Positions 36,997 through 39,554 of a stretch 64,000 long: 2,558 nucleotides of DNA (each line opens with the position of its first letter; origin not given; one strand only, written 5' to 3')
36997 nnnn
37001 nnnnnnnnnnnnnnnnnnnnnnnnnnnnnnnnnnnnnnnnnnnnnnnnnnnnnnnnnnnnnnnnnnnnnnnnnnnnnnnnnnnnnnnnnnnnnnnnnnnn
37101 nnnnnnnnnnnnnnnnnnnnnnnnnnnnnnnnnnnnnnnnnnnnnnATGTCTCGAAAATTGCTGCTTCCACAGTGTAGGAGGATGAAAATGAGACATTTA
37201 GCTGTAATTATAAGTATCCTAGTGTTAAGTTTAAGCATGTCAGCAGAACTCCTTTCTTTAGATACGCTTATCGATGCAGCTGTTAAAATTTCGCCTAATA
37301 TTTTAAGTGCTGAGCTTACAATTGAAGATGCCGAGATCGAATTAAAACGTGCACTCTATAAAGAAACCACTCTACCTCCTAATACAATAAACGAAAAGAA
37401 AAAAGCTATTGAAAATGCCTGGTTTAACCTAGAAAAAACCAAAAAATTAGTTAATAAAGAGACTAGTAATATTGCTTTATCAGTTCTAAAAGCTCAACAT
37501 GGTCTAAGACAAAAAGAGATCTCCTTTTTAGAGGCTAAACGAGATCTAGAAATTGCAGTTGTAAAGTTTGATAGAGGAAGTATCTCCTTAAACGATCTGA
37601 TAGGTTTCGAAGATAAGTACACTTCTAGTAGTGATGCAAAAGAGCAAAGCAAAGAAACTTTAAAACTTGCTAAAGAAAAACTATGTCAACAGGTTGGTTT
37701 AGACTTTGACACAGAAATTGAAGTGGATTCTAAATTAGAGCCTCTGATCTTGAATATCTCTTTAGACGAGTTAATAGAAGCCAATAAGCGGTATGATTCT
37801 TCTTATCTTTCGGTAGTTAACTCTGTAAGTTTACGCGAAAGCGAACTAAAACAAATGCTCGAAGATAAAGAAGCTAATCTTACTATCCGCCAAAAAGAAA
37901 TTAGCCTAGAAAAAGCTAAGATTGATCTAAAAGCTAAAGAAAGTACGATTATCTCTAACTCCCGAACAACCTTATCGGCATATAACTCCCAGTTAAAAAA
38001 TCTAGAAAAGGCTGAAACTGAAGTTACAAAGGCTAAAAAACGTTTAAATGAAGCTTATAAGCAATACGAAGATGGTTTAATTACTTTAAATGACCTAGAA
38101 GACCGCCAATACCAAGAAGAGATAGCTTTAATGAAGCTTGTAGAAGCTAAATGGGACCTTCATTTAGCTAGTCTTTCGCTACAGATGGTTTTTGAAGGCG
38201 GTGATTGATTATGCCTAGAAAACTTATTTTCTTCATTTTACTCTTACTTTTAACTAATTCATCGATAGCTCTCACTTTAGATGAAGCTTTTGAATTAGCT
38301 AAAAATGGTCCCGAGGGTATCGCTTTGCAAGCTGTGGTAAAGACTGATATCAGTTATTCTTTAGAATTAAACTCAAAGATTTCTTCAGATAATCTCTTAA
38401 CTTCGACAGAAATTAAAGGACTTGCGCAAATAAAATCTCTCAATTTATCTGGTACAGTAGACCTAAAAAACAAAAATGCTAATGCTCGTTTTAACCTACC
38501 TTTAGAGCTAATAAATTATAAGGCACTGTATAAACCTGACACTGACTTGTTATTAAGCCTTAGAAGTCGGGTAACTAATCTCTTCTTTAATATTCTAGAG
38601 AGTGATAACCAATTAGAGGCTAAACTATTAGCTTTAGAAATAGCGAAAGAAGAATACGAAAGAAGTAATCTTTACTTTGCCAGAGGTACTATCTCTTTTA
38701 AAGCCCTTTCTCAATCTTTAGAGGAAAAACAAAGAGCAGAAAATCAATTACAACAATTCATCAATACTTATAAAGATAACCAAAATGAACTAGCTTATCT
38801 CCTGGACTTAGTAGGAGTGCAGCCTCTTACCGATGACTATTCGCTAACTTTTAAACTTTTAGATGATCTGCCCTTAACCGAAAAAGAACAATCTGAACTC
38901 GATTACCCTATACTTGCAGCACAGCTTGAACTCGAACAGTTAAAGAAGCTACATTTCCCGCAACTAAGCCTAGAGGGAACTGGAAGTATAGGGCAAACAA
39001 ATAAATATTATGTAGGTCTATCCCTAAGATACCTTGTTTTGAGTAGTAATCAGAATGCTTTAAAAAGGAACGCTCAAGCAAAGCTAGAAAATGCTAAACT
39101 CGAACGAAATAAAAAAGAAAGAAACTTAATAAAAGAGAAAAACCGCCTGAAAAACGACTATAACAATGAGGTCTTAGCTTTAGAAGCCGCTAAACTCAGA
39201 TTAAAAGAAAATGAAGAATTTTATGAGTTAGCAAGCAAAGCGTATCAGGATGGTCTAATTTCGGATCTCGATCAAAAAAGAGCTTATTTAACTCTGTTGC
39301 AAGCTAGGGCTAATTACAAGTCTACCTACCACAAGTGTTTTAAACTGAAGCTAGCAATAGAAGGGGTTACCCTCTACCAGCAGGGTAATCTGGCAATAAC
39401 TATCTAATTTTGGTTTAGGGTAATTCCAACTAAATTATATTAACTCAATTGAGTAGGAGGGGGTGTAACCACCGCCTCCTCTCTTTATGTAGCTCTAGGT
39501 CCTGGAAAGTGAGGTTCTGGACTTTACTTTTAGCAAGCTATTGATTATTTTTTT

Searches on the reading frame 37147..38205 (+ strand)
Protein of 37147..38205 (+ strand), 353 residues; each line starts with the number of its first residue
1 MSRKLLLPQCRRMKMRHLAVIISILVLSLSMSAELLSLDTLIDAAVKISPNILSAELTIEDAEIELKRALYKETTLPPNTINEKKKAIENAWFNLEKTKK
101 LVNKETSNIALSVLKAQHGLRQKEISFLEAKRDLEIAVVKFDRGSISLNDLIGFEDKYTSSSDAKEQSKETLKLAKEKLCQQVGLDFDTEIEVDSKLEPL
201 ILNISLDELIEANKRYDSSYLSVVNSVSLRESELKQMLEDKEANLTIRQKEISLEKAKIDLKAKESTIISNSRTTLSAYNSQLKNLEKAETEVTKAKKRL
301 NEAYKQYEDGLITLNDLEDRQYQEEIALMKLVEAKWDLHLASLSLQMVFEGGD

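Call 53: search_protein_families(library=pfam, proteins=[window:37147-38205:+], max_evalue=0.1)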
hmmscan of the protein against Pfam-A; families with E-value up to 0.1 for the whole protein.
window:37147-38205:+ (353 aa): 3 families
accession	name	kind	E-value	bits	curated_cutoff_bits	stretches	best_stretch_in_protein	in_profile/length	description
PF02321.23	OEP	-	1e-10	42.2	22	2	246-346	83-183/187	Outer membrane efflux protein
PF23341.1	PEP5_VPS11_N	-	0.019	14.5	40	1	94-150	99-152/338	PEP5/VPS11 N-terminal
PF10819.13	DUF2564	-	0.098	13.5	26.3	0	47-97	25-76/79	Protein of unknown function (DUF2564)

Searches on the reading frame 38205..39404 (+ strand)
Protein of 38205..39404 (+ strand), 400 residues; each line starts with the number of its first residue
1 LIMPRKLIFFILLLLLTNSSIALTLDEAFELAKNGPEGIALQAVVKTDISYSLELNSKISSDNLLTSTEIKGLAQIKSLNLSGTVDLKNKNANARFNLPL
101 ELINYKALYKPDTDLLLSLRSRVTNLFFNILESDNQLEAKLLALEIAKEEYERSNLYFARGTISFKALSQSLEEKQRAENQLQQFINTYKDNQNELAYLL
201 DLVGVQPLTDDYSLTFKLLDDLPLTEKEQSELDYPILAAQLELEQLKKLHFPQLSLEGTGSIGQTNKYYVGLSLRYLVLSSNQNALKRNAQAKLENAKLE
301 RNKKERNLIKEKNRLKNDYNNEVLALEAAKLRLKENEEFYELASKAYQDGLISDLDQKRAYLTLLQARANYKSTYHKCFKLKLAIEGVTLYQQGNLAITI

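Call 53: search_protein_families(library=pfam, proteins=[window:38205-39404:+], max_evalue=0.1)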
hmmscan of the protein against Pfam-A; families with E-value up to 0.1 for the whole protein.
window:38205-39404:+ (400 aa): 2 families
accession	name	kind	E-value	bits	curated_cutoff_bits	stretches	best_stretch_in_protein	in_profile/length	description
PF02321.23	OEP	-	1.8e-17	64.2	22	2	236-373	22-177/187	Outer membrane efflux protein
PF24219.2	DUF7438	-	0.06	14.2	25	1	142-188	12-56/57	Family of unknown function (DUF7438)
